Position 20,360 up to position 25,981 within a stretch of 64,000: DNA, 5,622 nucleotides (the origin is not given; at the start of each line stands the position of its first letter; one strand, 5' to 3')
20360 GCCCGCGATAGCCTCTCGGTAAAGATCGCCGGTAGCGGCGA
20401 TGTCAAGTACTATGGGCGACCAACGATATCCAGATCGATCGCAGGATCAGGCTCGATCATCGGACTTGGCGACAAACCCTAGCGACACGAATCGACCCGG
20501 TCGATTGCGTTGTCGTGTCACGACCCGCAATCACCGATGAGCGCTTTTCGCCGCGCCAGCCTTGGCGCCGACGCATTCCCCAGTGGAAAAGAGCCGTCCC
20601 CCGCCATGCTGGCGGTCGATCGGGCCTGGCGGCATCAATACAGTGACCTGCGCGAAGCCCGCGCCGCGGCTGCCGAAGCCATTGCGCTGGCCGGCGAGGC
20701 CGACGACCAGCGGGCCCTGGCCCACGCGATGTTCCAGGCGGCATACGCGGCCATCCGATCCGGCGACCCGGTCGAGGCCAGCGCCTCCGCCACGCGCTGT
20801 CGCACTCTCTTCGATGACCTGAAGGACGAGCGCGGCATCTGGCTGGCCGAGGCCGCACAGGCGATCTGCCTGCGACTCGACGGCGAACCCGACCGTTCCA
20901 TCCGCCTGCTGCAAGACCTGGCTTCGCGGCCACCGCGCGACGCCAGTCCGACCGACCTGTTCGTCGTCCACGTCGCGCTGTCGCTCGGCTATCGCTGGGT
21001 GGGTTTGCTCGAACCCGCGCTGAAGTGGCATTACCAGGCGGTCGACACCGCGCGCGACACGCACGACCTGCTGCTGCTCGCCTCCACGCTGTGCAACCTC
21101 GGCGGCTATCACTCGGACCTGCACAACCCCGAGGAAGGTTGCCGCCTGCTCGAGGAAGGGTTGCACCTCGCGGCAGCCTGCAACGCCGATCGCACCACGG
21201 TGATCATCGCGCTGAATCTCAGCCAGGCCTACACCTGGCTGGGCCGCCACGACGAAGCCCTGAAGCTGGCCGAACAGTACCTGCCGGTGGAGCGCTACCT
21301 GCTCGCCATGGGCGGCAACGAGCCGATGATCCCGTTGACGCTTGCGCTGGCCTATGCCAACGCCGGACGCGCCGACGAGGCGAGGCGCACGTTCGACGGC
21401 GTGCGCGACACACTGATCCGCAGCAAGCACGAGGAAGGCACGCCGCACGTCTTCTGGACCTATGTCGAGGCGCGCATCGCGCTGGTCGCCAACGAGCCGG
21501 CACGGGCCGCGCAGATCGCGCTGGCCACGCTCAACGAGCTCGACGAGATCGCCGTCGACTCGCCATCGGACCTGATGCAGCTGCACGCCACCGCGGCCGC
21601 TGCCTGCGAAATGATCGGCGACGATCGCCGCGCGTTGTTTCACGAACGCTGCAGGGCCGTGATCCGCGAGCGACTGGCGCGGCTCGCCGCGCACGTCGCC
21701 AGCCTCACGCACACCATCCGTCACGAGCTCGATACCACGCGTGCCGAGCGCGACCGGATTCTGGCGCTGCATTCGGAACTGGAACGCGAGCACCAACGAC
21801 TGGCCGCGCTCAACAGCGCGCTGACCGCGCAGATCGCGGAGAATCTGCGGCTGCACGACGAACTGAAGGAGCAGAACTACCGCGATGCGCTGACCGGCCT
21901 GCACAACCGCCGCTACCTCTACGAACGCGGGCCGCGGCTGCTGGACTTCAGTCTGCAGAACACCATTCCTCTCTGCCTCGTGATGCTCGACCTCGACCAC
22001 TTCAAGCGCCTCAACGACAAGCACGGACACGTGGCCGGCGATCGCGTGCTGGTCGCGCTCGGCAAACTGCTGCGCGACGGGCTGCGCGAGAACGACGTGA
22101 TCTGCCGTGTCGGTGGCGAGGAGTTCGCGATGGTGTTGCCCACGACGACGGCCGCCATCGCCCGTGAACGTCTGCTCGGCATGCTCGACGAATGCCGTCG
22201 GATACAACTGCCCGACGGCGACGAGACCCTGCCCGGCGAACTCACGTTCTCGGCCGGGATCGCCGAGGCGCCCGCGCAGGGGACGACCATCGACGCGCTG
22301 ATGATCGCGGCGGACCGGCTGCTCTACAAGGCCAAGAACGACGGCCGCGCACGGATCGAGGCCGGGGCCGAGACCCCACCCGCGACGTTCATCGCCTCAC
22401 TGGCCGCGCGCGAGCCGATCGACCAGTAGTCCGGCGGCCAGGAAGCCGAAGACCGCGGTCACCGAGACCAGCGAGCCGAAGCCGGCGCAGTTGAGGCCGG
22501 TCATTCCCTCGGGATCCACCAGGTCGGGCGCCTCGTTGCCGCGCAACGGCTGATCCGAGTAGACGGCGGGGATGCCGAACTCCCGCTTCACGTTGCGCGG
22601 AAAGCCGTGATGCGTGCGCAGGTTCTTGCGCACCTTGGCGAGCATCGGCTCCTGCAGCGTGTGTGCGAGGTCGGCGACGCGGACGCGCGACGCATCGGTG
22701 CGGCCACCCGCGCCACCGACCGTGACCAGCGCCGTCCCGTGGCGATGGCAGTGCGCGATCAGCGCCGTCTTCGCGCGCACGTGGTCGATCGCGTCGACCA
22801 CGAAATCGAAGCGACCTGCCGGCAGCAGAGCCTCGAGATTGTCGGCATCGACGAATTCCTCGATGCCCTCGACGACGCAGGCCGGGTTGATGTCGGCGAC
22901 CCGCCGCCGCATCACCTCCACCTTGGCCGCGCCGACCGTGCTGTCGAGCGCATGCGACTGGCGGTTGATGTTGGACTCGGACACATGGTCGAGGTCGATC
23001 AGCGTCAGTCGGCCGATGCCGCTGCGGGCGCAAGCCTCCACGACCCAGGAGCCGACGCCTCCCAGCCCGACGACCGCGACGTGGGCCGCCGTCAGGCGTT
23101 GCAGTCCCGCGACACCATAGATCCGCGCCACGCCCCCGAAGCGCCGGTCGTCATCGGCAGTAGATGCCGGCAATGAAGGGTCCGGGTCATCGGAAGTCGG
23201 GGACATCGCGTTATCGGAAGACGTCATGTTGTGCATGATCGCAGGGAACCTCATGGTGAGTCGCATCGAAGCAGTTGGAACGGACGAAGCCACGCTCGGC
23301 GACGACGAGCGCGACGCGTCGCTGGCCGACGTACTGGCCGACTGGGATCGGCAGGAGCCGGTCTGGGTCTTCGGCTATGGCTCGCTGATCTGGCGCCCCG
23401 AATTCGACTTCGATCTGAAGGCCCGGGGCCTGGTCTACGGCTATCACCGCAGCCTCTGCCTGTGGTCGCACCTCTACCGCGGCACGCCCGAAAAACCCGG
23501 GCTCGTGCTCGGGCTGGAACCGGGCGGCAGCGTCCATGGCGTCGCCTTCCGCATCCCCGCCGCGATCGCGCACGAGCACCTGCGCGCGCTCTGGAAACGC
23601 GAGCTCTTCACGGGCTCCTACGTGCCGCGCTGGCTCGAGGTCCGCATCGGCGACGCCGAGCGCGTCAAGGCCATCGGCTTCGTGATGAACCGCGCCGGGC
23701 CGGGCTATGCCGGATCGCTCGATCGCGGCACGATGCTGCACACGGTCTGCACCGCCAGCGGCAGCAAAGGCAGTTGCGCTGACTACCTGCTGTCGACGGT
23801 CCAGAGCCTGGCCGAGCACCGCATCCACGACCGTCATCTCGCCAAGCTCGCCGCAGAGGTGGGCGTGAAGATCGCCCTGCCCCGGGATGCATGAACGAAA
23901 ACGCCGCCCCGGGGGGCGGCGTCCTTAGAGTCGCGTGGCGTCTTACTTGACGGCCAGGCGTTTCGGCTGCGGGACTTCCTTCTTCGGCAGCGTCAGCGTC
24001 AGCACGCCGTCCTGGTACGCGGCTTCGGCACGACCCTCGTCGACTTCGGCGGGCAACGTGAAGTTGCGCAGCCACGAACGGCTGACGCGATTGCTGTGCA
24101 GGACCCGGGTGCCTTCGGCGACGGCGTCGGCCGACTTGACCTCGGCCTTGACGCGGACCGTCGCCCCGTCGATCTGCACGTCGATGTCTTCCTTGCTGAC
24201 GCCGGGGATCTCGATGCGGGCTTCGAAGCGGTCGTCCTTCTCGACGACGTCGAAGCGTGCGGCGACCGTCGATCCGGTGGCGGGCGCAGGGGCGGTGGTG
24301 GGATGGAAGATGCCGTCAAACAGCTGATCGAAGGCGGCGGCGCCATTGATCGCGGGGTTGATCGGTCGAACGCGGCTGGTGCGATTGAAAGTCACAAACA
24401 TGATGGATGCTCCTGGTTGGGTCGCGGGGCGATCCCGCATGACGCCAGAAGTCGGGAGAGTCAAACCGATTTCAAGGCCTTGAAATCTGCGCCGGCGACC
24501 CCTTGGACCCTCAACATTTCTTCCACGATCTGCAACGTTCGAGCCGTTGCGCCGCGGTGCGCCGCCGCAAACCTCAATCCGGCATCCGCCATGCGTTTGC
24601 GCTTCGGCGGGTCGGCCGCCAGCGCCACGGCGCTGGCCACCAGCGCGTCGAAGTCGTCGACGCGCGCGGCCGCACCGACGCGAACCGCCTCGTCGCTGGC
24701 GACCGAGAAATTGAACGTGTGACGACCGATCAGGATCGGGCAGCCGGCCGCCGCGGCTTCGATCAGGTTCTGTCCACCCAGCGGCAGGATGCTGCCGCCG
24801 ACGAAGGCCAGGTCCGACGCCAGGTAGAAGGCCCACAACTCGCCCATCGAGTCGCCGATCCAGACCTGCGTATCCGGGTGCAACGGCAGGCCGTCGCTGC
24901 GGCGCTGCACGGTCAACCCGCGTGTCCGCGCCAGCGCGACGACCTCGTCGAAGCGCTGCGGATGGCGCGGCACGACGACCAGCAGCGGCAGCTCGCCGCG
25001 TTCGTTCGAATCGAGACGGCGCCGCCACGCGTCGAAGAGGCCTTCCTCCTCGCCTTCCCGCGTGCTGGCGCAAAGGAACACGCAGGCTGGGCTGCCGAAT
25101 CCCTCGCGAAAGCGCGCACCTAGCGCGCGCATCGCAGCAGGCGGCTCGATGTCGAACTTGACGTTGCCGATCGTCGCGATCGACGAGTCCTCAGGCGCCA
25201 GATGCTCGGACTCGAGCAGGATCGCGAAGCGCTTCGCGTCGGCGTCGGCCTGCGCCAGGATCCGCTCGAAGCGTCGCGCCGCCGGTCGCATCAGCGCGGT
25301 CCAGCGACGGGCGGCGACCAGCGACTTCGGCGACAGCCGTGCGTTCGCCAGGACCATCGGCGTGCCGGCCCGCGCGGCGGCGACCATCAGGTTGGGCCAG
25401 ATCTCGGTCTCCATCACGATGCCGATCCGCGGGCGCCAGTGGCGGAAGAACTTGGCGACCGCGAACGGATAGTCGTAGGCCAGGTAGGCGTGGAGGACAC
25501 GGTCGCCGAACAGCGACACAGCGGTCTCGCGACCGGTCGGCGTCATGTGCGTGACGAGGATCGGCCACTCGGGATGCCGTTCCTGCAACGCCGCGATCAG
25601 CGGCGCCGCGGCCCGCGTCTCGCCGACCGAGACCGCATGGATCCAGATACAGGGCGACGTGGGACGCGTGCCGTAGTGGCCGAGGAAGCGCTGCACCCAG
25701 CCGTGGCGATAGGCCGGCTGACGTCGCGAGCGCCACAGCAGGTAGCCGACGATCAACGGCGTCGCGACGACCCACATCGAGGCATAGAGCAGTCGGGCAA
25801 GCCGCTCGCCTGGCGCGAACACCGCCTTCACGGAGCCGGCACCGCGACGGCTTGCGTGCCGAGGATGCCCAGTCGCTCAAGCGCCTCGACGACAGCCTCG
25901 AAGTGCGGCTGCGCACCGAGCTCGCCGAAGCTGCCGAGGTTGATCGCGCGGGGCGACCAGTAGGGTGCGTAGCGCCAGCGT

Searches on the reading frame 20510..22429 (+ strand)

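Call 9: search_protein_families(library=pfam, proteins=[window:20510-22429:+], max_evalue=0.001)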
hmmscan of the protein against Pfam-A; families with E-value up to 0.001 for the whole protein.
window:20510-22429:+ (639 aa): 4 families
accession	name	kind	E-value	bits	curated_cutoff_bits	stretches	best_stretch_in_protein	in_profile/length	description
PF00990.26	GGDEF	-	6.1e-38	130.6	23.8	1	457-614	2-160/161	Diguanylate cyclase, GGDEF domain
PF13424.12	TPR_12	-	1.1e-08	35.5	30.1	1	190-259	2-73/77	Tetratricopeptide repeat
PF13374.12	TPR_10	-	7e-08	32.7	27.5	0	234-256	5-27/42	Tetratricopeptide repeat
PF13174.12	TPR_6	-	9.7e-06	26.4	26.3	0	278-298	6-26/33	Tetratricopeptide repeat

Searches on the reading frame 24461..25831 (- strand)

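Call 9: search_protein_families(library=pfam, proteins=[window:24461-25831:-], max_evalue=0.001)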
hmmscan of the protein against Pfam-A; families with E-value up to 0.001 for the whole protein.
window:24461-25831:- (456 aa): 2 families
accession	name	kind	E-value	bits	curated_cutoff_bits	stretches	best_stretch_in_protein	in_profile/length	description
PF04413.22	Glycos_transf_N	-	3e-61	206.5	23.9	1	45-228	3-179/179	3-Deoxy-D-manno-octulosonic-acid transferase (kdotransferase)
PF00534.26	Glycos_transf_1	-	3.8e-05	23.7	26.4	1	320-418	73-169/172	Glycosyl transferases group 1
